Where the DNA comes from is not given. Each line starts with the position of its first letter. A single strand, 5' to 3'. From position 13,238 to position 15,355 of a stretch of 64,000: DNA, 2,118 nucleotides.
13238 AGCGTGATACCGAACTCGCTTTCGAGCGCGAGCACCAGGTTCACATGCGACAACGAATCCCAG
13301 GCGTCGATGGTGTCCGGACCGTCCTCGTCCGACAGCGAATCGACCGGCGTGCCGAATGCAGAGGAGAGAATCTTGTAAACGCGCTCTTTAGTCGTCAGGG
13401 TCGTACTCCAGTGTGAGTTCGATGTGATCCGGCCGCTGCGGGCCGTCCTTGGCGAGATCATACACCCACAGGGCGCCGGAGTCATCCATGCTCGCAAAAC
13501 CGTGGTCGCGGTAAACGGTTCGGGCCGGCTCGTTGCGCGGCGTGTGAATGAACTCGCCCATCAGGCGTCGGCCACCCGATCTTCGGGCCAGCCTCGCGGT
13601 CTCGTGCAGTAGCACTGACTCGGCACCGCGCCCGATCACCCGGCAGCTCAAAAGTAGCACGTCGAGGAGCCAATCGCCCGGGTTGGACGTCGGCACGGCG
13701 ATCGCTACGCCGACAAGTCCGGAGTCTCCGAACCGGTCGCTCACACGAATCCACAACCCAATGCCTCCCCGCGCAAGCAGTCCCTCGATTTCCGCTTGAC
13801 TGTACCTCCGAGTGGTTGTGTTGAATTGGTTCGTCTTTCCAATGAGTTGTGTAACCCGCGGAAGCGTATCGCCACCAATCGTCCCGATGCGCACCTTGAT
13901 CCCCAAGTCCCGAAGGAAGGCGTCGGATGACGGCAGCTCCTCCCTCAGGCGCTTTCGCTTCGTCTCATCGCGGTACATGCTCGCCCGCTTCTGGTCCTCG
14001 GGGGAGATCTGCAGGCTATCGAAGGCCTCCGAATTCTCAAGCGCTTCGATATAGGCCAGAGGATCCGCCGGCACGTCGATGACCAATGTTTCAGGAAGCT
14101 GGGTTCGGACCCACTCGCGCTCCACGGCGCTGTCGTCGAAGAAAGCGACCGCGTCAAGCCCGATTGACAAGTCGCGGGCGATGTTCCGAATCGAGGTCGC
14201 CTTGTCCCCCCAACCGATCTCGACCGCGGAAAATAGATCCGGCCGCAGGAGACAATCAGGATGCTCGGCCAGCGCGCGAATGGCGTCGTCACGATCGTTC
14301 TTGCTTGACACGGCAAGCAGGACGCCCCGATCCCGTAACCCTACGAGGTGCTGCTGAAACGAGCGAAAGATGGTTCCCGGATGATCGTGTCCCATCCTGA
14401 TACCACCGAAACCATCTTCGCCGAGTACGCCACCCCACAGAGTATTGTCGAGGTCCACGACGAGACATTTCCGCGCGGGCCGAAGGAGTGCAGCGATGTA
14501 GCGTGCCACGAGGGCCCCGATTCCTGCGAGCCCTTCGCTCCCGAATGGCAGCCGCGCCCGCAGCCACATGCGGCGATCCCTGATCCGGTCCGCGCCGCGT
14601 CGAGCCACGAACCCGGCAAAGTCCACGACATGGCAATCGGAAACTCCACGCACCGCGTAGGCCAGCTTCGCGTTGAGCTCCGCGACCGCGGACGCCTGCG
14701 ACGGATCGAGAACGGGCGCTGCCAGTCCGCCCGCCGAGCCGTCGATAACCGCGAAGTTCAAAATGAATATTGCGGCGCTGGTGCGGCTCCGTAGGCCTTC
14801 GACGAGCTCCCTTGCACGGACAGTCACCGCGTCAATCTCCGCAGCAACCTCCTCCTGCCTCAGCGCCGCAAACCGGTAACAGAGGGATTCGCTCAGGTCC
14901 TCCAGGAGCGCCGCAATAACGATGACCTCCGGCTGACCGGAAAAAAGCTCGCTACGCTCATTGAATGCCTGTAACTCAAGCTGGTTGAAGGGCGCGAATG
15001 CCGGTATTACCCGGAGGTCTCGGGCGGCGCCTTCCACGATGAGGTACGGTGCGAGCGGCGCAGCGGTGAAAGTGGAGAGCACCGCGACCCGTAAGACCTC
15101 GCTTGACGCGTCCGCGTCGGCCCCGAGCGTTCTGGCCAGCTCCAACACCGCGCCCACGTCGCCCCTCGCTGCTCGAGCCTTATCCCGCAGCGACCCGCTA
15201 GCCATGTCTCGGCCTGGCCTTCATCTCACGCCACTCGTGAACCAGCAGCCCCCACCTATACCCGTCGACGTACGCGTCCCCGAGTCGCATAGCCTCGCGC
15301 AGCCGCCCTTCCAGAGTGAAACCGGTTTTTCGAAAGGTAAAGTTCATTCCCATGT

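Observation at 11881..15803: Compact ACP-centred acyl-building module without ketosynthase or ligase: FkbH-like loader + ACP + MaoC-SDR fusion + GNAT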

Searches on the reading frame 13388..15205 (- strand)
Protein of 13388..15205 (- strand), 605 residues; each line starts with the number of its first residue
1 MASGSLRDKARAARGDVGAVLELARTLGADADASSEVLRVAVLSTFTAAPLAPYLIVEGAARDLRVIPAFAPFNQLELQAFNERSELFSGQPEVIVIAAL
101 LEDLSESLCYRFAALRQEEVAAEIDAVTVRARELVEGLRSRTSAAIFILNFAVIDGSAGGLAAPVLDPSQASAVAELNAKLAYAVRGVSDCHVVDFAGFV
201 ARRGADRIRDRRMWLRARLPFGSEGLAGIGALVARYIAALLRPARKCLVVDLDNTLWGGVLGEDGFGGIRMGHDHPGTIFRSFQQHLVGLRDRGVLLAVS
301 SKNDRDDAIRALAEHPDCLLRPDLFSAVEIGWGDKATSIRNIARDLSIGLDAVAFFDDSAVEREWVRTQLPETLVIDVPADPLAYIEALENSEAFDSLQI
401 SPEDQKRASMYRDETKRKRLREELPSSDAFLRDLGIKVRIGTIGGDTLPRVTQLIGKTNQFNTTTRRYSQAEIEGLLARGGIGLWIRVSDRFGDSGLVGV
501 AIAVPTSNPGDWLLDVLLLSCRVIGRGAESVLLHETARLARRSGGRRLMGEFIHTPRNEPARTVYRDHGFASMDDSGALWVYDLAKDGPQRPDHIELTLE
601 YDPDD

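Call 4: search_protein_families(library=pfam, proteins=[window:13388-15205:-], max_evalue=0.01)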
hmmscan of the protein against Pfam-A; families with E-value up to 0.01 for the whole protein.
window:13388-15205:- (605 aa): 2 families
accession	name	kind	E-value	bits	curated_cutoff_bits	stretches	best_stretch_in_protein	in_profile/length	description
PF21211.3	FkbH_N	-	1.7e-08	35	27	1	40-223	2-177/192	FkbH, N-terminal domain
PF12689.13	Acid_PPase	-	7.7e-05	23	27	1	246-367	4-141/169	Acid Phosphatase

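Call 5: search_protein_families(library=ncbifam, proteins=[window:13388-15205:-], max_evalue=0.01)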
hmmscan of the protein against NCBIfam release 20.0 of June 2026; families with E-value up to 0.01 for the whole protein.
window:13388-15205:- (605 aa): 2 families
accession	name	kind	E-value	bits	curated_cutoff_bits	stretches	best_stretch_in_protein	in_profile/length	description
TIGR01686.1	FkbH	subfamily_domain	7.5e-83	278.3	146.65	1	243-572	1-321/323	FkbH domain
TIGR01681.1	HAD-SF-IIIC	subfamily_domain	9.1e-17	62.1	35.75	1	246-366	1-128/132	HAD-IIIC family phosphatase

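Call 7: search_solved_structures(query=window:13388-15205:-, max_evalue=1, show_alignments=2)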
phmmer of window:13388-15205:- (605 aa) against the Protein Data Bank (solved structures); distinct sequences matched with E-value up to 1: 5.
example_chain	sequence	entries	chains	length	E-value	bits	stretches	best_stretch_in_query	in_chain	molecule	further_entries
3slr_A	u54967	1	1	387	2.6e-42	148.3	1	33-401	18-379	uncharacterized protein BF1531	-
1vhs_A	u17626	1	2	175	0.24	13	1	521-572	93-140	similar to phosphinothricin acetyltransferase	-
1u6m_A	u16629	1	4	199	0.34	12.5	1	507-573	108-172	acetyltransferase, GNAT family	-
4nxy_A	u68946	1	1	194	0.34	12.5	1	503-572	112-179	Acyl-CoA synthetase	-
4u5y_A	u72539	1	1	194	0.35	12.5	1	503-572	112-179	Acyl-CoA synthetase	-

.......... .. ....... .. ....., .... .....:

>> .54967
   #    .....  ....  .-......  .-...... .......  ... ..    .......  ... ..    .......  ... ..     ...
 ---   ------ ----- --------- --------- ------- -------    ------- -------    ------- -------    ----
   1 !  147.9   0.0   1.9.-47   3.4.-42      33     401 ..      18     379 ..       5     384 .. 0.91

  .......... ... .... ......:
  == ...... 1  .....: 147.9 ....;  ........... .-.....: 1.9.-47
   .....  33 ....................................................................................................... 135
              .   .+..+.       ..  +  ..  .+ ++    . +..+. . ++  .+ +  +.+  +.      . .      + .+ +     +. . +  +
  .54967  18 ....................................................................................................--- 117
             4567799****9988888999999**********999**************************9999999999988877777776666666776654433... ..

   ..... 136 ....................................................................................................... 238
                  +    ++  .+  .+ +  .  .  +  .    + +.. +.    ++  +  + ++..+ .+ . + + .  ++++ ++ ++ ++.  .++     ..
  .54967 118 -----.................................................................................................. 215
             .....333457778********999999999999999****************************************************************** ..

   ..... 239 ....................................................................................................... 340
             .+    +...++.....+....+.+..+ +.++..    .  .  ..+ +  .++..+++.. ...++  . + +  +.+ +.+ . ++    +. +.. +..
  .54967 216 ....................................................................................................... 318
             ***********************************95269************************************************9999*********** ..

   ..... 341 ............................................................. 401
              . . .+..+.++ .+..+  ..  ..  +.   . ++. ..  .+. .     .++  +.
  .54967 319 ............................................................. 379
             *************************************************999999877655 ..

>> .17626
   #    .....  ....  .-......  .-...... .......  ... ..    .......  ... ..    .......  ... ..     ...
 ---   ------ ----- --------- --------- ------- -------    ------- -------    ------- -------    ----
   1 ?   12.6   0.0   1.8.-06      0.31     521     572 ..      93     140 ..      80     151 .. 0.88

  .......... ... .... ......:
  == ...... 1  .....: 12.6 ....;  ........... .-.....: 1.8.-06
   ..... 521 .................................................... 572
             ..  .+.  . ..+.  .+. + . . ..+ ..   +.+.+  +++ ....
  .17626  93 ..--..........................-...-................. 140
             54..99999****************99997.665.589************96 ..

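Call 11: find_homologous_proteins(query=window:13388-15205:-, max_evalue=1e-10)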
Query window:13388-15205:- (605 aa): 2821 proteins with E <= 1e-10 among 8000 candidates; the best 120 are listed.
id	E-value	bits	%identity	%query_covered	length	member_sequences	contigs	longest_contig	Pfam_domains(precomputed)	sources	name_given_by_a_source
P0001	0.0e+0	1322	100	100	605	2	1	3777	PF21211.4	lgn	-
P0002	3.8e-237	807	61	100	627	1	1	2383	PF12689.14,PF21211.4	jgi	jgi:FkbH-like protein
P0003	1.2e-224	765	60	98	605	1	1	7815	PF12689.14,PF21211.4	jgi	jgi:FkbH-like protein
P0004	4.6e-203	694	56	99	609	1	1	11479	-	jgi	jgi:FkbH-like protein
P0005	3.8e-186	638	52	98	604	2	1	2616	PF21211.4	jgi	jgi:FkbH-like protein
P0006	5.7e-183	628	51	99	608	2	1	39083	PF21211.4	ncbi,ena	-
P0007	2.8e-180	619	51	98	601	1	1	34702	PF21211.4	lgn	-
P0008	1.3e-176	607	52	93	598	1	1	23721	-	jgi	jgi:FkbH-like protein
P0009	6.1e-176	604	46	99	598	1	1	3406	PF12689.14,PF21211.4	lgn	-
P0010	6.7e-175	601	47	96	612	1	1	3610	PF12689.14,PF21211.4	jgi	jgi:FkbH-like protein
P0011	1.1e-173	597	50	97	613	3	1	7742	PF21211.4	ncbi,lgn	-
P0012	6.6e-172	591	48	96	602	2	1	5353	PF12689.14,PF21211.4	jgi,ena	-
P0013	1.2e-171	590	50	93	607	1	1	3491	PF21211.4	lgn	-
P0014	4.4e-171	588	52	96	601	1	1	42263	-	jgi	jgi:FkbH-like protein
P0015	2.3e-170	586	47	97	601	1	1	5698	PF21211.4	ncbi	-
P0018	9.9e-169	581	46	99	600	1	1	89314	PF21211.4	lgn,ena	-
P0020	3.5e-168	579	47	96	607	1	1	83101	PF21211.4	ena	-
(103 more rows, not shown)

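Call 12: find_related_loci(query=window:13388-15205:-, collection=genome_contigs, flank=8000)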
Query window:13388-15205:- (605 aa) in genome_contigs; peptide patterns used: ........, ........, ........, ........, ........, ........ (x = any residue, [..] = any of these).
250 stretches matched a pattern; 205 encode a relative of the query (tblastn E <= 1e-3); the best 80 are kept; 80 distinct loci.
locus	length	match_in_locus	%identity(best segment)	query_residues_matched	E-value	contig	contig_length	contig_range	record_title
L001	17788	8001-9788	45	18-599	4e-160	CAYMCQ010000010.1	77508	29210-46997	MAG TPA_asm: uncultured Verrucomicrobiota bacterium isolate SRP287453_co1_194 genome assembly, contig: NODE_442_length_7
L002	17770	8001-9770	46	10-600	2e-154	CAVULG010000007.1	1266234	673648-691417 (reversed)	MAG: uncultured Acidobacteriota bacterium isolate MFD01916.bin.2.24 genome assembly, contig: contig_6971, whole genome s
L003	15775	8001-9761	47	4-589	3e-147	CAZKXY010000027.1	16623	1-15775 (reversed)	MAG TPA_asm: uncultured Planctomycetales bacterium isolate binchicken_co21_270 genome assembly, contig: NODE_2069_length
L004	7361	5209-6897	38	38-597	1e-118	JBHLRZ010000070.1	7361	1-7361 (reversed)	MAG: Candidatus Thorarchaeota archaeon isolate TM2M.152 TM2M.152@25428, whole genome shotgun sequence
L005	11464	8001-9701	37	36-600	4e-118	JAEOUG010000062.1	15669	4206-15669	MAG: Candidatus Thorarchaeota archaeon isolate FT1_004 k127_14024996, whole genome shotgun sequence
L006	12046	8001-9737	37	25-600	1e-117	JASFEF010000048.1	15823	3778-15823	MAG: Candidatus Thorarchaeota archaeon isolate D0606M12metaG_Bin_135 D0606M12metaG_FD_scaffold_673_c2, whole genome shot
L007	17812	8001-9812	37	16-600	3e-117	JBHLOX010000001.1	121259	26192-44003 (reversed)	MAG: Promethearchaeota archaeon isolate DZ3S.281 DZ3S.281@221, whole genome shotgun sequence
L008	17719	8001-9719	37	31-600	8e-116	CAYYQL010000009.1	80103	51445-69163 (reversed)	MAG TPA_asm: uncultured archaeon isolate SRP141376_co1_28 genome assembly, contig: NODE_790_length_80103_cov_91.712410,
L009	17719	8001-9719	37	31-600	5e-116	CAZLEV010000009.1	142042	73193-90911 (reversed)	MAG TPA_asm: uncultured archaeon isolate binchicken_co379_69 genome assembly, contig: NODE_81_length_142042_cov_15.34467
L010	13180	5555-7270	38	29-598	1e-115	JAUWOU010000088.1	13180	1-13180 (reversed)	MAG: Candidatus Thorarchaeota archaeon isolate CSMAG_2458 CSMAG_2458_k141_554460_length_13180_cov_13.0000, whole genome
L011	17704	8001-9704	36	34-598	5e-115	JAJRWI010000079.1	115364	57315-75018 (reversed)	MAG: archaeon isolate Dive96_bin2.169 k141_4865012, whole genome shotgun sequence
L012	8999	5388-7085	37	38-600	2e-115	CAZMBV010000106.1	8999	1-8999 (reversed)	MAG TPA_asm: uncultured archaeon isolate SRP214966_co2_306 genome assembly, contig: NODE_14049_length_8999_cov_7.788350,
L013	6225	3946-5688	37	21-604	6e-115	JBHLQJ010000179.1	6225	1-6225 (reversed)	MAG: Candidatus Thorarchaeota archaeon isolate LCG1B.521 LCG1B.521@91381, whole genome shotgun sequence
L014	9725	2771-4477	39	35-600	8e-115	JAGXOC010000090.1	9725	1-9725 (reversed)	MAG: Candidatus Thorarchaeota archaeon isolate bin66 NODE_90_length_9725_cov_12.691750, whole genome shotgun sequence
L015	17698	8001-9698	37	35-597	2e-114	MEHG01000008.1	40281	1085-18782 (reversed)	MAG: Candidatus Thorarchaeota archaeon AB_25 ThorAB25_contig000008, whole genome shotgun sequence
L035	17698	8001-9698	37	39-598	2e-101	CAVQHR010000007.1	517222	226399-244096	MAG: Bryobacterales bacterium isolate MFD01213.bin.2.144 genome assembly, contig: contig_6419, whole genome shotgun sequ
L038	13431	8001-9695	36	39-597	2e-99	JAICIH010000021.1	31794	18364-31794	MAG: Bryobacteraceae bacterium isolate GZL_FP_2_bin.77 k141_3474189_length_31794_cov_15.0968, whole genome shotgun seque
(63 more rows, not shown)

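Call 15: find_encoding_contigs(protein=P0006, flank=8000, max_places=2)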
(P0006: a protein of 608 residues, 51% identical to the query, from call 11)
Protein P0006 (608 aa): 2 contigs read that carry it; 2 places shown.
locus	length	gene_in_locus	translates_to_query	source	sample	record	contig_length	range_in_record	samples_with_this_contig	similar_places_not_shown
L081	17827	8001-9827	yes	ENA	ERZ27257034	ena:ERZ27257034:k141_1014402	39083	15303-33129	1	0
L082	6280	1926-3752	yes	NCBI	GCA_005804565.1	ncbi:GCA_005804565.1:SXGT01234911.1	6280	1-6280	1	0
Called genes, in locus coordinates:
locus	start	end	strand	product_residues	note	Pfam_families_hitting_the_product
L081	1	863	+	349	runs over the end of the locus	PF00535:Glycos_transf_2 (weak)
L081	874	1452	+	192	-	PF13302:Acetyltransf_3, PF00583:Acetyltransf_1 (weak), PF13523:Acetyltransf_8 (weak)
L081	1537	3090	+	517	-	PF27878:PFTS_polysacc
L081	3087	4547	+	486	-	PF01943:Polysacc_synt, PF13440:Polysacc_synt_3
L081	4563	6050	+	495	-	PF02310:B12-binding, PF04055:Radical_SAM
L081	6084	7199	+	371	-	PF13506:Glyco_transf_21, PF00535:Glycos_transf_2, PF13641:Glyco_tranf_2_3, PF13632:Glyco_trans_2_3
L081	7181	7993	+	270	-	PF00106:adh_short, PF08659:KR, PF13561:adh_short_C2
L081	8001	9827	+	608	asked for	PF21211:FkbH_N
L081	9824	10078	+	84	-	PF00550:PP-binding (weak)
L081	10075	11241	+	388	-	PF01575:MaoC_dehydratas, PF13452:FAS1_DH_region, PF00106:adh_short, PF01370:Epimerase (weak), PF08659:KR (weak), PF13561:adh_short_C2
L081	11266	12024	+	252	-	PF00106:adh_short, PF01370:Epimerase (weak), PF08659:KR, PF23441:SDR, PF13561:adh_short_C2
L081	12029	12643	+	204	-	PF00132:Hexapep, PF14602:Hexapep_2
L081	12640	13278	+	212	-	PF25087:GMPPB_C (faint), PF00132:Hexapep, PF14602:Hexapep_2 (weak)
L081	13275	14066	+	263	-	PF02348:CTP_transf_3, PF12804:NTP_transf_3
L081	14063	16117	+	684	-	PF01408:GFO_IDH_MocA, PF22725:GFO_IDH_MocA_C3, PF02894:GFO_IDH_MocA_C, PF08241:Methyltransf_11 (weak), PF08242:Methyltransf_12 (weak), PF13489:Methyltransf_23 (weak)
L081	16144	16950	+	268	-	PF03328:HpcH_HpaI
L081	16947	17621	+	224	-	PF00702:Hydrolase, PF13419:HAD_2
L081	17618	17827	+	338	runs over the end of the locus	PF13489:Methyltransf_23, PF08241:Methyltransf_11, PF08242:Methyltransf_12, PF13649:Methyltransf_25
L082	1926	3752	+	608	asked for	PF21211:FkbH_N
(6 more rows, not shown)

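Call 16: find_encoding_contigs(protein=P0007, flank=8000, max_places=2)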
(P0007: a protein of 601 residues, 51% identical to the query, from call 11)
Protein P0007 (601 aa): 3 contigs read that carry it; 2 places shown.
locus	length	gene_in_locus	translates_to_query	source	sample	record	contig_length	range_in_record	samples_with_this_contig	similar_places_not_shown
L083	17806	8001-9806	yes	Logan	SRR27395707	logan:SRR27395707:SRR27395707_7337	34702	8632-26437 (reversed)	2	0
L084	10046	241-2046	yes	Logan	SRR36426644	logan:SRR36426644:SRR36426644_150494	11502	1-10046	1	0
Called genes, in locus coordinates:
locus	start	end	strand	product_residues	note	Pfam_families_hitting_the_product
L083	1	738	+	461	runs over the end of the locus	PF00202:Aminotran_3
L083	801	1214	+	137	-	PF00583:Acetyltransf_1 (weak), PF13302:Acetyltransf_3, PF13508:Acetyltransf_7 (weak)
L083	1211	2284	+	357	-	PF03102:NeuB, PF08666:SAF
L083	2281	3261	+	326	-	PF21360:PylC-like_N, PF02655:ATP-grasp_3, PF15632:ATPgrasp_Ter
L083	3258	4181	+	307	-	PF01073:3Beta_HSD, PF01370:Epimerase, PF04321:RmlD_sub_bind, PF13460:NAD_binding_10, PF16363:GDP_Man_Dehyd, PF07993:NAD_binding_4 (weak)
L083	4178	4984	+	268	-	PF00459:Inositol_P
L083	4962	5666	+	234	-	PF05711:TylF, PF13578:Methyltransf_24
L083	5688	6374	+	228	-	PF02585:PIG-L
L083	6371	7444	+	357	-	-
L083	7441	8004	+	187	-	PF13302:Acetyltransf_3, PF13523:Acetyltransf_8 (weak)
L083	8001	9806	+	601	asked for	PF21211:FkbH_N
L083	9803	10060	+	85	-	PF00550:PP-binding (weak)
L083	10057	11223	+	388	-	PF01575:MaoC_dehydratas, PF13452:FAS1_DH_region, PF00106:adh_short, PF08659:KR, PF01370:Epimerase, PF13561:adh_short_C2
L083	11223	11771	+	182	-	PF01583:APS_kinase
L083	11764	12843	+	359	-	PF14306:PUA_2, PF01747:ATP-sulfurylase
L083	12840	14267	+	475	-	PF00224:PK, PF02887:PK_C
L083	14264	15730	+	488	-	PF01943:Polysacc_synt, PF13440:Polysacc_synt_3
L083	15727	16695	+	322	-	-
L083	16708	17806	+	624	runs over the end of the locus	-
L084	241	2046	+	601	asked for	PF21211:FkbH_N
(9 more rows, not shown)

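Call 17: find_encoding_contigs(protein=P0014, flank=8000, max_places=2)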
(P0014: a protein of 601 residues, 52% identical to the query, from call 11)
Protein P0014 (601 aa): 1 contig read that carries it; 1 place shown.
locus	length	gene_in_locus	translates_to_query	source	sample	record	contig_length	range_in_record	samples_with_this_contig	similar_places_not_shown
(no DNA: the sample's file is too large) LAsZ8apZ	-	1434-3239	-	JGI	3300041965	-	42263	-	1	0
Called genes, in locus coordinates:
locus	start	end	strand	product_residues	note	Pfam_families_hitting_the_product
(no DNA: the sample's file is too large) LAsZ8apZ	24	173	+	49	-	-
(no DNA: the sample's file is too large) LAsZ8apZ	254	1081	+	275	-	PF13578:Methyltransf_24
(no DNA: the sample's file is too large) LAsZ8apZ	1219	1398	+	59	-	-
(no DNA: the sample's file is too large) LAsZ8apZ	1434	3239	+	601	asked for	-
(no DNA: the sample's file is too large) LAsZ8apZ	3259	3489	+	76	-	-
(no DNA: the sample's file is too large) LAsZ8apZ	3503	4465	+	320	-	-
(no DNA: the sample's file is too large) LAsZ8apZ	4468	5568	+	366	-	-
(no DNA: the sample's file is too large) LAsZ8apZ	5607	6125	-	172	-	-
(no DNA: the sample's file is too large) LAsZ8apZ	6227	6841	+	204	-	-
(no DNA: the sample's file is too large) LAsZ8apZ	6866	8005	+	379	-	PF02350:Epimerase_2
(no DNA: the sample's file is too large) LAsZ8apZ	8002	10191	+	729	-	PF00107:ADH_zinc_N, PF02254:TrkA_N (weak), PF13602:ADH_zinc_N_2 (faint), PF01408:GFO_IDH_MocA, PF03447:NAD_binding_3 (weak), PF22725:GFO_IDH_MocA_C3, PF02894:GFO_IDH_MocA_C (weak)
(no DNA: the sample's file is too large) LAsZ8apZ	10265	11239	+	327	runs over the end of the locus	PF01522:Polysacc_deac_1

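Call 27: find_encoding_contigs(protein=P0018, flank=8000, max_places=1)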
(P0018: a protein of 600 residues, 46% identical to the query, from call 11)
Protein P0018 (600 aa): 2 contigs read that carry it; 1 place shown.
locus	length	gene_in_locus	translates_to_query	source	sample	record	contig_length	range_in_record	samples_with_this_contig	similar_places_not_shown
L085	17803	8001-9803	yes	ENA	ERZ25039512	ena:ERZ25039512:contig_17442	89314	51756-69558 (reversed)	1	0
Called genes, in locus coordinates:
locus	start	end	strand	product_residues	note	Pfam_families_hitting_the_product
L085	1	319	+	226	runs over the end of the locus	PF02585:PIG-L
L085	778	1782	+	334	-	PF00106:adh_short (weak), PF01073:3Beta_HSD, PF01370:Epimerase, PF02719:Polysacc_synt_2, PF04321:RmlD_sub_bind, PF08659:KR (weak), PF13460:NAD_binding_10 (weak), PF16363:GDP_Man_Dehyd, +1 more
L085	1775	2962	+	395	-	PF01041:DegT_DnrJ_EryC1, PF00155:Aminotran_1_2, PF01053:Cys_Met_Meta_PP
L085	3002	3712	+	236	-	PF02348:CTP_transf_3, PF12804:NTP_transf_3 (weak)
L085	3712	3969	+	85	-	-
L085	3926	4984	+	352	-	PF01408:GFO_IDH_MocA, PF22725:GFO_IDH_MocA_C3 (weak)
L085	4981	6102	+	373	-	-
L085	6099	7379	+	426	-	PF01041:DegT_DnrJ_EryC1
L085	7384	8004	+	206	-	PF13302:Acetyltransf_3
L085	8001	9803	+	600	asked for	PF21211:FkbH_N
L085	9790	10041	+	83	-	-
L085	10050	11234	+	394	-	PF01575:MaoC_dehydratas, PF13452:FAS1_DH_region, PF00106:adh_short, PF01370:Epimerase, PF08659:KR, PF13561:adh_short_C2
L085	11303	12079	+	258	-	PF05711:TylF (weak), PF13578:Methyltransf_24 (faint)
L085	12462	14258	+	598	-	-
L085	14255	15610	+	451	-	PF01425:Amidase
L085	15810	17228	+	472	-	-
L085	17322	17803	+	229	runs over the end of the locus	PF13489:Methyltransf_23, PF08241:Methyltransf_11, PF08242:Methyltransf_12 (weak), PF13649:Methyltransf_25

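Call 28: find_encoding_contigs(protein=P0020, flank=8000, max_places=1)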
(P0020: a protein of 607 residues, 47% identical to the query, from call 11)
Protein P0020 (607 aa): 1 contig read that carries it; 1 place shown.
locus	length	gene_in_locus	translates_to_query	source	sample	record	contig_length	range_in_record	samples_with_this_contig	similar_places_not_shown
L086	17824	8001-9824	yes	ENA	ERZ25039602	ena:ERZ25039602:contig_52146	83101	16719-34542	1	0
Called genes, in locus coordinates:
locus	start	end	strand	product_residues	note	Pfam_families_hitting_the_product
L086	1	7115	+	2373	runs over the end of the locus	PF07705:CARDB, PF10342:Kre9_KNH (faint), PF10633:NPCBM_assoc (faint), PF07705:CARDB, PF16116:DUF4832 (faint), PF07705:CARDB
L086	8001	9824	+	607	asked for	PF21211:FkbH_N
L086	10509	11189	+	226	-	PF00583:Acetyltransf_1 (faint)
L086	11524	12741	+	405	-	-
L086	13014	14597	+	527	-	PF01943:Polysacc_synt, PF13440:Polysacc_synt_3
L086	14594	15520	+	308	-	PF08241:Methyltransf_11, PF13649:Methyltransf_25 (weak)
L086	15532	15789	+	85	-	-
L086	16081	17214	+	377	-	PF13439:Glyco_transf_4, PF13579:Glyco_trans_4_4, PF20706:GT4-conflict (weak), PF00534:Glycos_transf_1, PF13692:Glyco_trans_1_4, PF13524:Glyco_trans_1_2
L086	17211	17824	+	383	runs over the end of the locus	PF13439:Glyco_transf_4, PF13579:Glyco_trans_4_4, PF00534:Glycos_transf_1, PF13692:Glyco_trans_1_4, PF13524:Glyco_trans_1_2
